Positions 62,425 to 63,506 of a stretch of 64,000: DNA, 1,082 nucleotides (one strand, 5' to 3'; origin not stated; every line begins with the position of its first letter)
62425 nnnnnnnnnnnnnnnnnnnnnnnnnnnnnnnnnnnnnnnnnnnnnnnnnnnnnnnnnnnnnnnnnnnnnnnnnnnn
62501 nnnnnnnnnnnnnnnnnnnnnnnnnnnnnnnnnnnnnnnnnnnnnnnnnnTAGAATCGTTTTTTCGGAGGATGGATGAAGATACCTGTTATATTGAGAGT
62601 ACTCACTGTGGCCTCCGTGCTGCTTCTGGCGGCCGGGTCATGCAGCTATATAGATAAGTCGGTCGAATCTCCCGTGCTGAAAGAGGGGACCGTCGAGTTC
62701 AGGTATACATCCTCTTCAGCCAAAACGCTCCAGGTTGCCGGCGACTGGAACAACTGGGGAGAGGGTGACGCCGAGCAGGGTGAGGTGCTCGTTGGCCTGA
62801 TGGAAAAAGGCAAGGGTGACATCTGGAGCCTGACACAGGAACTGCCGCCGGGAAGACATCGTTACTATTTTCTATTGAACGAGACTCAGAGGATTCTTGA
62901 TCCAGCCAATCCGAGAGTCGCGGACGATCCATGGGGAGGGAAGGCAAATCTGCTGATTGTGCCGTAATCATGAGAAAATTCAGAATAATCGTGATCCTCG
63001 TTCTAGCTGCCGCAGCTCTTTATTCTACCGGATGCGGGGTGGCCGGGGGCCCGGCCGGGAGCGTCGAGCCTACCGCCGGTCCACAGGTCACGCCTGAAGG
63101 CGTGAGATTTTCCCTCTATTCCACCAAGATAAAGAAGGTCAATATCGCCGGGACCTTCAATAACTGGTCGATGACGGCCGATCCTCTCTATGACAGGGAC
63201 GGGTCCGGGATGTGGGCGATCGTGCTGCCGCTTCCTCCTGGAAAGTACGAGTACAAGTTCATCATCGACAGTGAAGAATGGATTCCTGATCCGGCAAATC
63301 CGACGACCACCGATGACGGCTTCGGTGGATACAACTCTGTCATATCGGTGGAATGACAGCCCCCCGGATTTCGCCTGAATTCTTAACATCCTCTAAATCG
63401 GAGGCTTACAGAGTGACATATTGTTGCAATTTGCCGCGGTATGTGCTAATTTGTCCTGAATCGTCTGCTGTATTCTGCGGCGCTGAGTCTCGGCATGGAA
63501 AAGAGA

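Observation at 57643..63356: Tightly coupled envelope operon carrying three CBM48 (glycogen-binding) modules, one fused to an outer-membrane barrel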

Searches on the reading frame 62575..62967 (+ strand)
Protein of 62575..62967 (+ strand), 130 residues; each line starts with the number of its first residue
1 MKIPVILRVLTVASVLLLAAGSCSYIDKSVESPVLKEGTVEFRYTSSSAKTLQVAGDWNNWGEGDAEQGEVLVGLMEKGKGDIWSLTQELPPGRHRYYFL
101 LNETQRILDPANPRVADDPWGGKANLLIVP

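Call 3: search_protein_families(library=pfam, proteins=[window:62575-62967:+], max_evalue=0.1)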
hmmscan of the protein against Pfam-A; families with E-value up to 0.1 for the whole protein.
window:62575-62967:+ (130 aa): 2 families
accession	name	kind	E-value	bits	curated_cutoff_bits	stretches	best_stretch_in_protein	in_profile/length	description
PF16561.11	AMPK1_CBM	-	4.4e-06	27.2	26.8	1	40-129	3-79/85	Glycogen recognition site of AMP-activated protein kinase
PF02922.24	CBM_48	-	0.0073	17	22.4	1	38-120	11-82/83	Carbohydrate-binding module 48 (Isoamylase N-terminal domain)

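Call 4: search_protein_families(library=ncbifam, proteins=[window:62575-62967:+], max_evalue=0.1)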
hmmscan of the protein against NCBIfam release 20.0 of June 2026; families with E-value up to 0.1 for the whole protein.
window:62575-62967:+ (130 aa): 1 family
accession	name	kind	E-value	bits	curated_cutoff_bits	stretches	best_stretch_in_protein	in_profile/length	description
NF008967.0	PRK12313.1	equivalog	0.069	11.5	577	1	39-103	39-95/633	1,4-alpha-glucan branching protein GlgB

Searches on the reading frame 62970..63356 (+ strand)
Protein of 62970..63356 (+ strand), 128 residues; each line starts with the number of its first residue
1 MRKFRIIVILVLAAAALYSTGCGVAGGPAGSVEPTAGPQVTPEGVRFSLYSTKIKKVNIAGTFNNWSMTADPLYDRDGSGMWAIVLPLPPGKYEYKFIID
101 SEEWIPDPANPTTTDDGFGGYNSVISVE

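Call 3: search_protein_families(library=pfam, proteins=[window:62970-63356:+], max_evalue=0.1)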
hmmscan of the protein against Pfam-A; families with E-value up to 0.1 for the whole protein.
window:62970-63356:+ (128 aa): 4 families
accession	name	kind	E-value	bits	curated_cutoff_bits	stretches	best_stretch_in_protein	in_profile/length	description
PF16561.11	AMPK1_CBM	-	3e-13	50.2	26.8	1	52-128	9-80/85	Glycogen recognition site of AMP-activated protein kinase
PF02922.24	CBM_48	-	6.2e-12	46.1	22.4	1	37-103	3-72/83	Carbohydrate-binding module 48 (Isoamylase N-terminal domain)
PF22058.2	X25_BaPul_like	-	0.0037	17.8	27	1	72-101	26-54/87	Pullulanase X25 domain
PF16760.10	CBM53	-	0.035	14.8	27.6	1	55-94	11-54/57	Starch/carbohydrate-binding module (family 53)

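Call 4: search_protein_families(library=ncbifam, proteins=[window:62970-63356:+], max_evalue=0.1)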
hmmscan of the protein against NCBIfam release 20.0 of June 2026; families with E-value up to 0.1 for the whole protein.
window:62970-63356:+ (128 aa): 8 families
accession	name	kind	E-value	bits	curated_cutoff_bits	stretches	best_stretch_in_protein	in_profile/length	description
NF003811.1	PRK05402.1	equivalog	7.2e-09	34.7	741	1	42-112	28-100/619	1,4-alpha-glucan branching protein GlgB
TIGR01515.1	branching_enzym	equivalog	4.1e-07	29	463.95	1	43-102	28-87/607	1,4-alpha-glucan branching enzyme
NF009221.0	PRK12568.1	equivalog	1.5e-06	26.6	1270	1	43-99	153-208/745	1,4-alpha-glucan branching enzyme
NF008967.0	PRK12313.1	equivalog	6.7e-06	24.7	577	1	43-102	38-96/633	1,4-alpha-glucan branching protein GlgB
NF011294.0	PRK14706.1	equivalog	9e-05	20.9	1284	1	42-101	40-98/642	1,4-alpha-glucan branching enzyme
NF011293.0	PRK14705.1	equivalog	0.0099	13.4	2376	1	43-105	638-702/1224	1,4-alpha-glucan branching enzyme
NF058595.1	invert_tail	domain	0.011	16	37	1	3-44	53-89/113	lipo-invert putative C-terminal anchoring domain-containing protein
NF052315.1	T9SS_plug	equivalog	0.03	13.4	100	1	45-102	282-344/385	type IX secretion system plug protein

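Call 16: search_solved_structures(query=window:62970-63353:+, max_evalue=0.01, show_alignments=3)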
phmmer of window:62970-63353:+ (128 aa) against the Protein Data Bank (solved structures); distinct sequences matched with E-value up to 0.01: 29.
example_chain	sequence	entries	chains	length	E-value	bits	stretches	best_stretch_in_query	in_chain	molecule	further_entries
2f15_A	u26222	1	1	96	4.3e-11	46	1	30-127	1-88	5'-AMP-activated protein kinase, beta-2 subunit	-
2lu3_A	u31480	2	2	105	7e-11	45.4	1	30-127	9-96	5'-AMP-activated protein kinase subunit beta-2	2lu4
4y0g_A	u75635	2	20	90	1.1e-10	44.7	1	39-127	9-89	5'-AMP-activated protein kinase subunit beta-2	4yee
6b2e_B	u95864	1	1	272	7.2e-10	42.1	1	31-127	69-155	5'-AMP-activated protein kinase subunit beta-2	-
7jhg_B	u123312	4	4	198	2.3e-09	40.5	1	52-127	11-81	5'-AMP-activated protein kinase subunit beta-2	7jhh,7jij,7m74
4rer_B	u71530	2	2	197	2.7e-09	40.2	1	53-127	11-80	5'-AMP-activated protein kinase subunit beta-2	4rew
4yef_A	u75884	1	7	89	3.5e-09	39.9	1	53-127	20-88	5'-AMP-activated protein kinase subunit beta-1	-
1z0m_A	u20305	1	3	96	5.1e-09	39.4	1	54-127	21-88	5'-AMP-activated protein kinase, beta-1 subunit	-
1z0n_A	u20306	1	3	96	7e-09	38.9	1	54-127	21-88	5'-AMP-activated protein kinase, beta-1 subunit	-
6c9f_B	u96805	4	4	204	7.2e-09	38.9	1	54-127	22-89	5'-AMP-activated protein kinase subunit beta-1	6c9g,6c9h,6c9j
4qfg_B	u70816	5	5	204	1.3e-08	38.1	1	54-127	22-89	5'-AMP-activated protein kinase subunit beta-1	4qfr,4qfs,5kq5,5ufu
5t5t_B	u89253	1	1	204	1.3e-08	38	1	54-127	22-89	5'-AMP-activated protein kinase subunit beta-1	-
6e4t_B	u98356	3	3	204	4.5e-08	36.3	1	54-127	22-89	5'-AMP-activated protein kinase subunit beta-1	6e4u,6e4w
4zhx_B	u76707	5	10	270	5.1e-08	36.1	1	54-127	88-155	5'-AMP-activated protein kinase subunit beta-1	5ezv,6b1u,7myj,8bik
4cfe_B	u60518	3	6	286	5.7e-08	35.9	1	54-127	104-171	5'-AMP-ACTIVATED PROTEIN KINASE SUBUNIT BETA-1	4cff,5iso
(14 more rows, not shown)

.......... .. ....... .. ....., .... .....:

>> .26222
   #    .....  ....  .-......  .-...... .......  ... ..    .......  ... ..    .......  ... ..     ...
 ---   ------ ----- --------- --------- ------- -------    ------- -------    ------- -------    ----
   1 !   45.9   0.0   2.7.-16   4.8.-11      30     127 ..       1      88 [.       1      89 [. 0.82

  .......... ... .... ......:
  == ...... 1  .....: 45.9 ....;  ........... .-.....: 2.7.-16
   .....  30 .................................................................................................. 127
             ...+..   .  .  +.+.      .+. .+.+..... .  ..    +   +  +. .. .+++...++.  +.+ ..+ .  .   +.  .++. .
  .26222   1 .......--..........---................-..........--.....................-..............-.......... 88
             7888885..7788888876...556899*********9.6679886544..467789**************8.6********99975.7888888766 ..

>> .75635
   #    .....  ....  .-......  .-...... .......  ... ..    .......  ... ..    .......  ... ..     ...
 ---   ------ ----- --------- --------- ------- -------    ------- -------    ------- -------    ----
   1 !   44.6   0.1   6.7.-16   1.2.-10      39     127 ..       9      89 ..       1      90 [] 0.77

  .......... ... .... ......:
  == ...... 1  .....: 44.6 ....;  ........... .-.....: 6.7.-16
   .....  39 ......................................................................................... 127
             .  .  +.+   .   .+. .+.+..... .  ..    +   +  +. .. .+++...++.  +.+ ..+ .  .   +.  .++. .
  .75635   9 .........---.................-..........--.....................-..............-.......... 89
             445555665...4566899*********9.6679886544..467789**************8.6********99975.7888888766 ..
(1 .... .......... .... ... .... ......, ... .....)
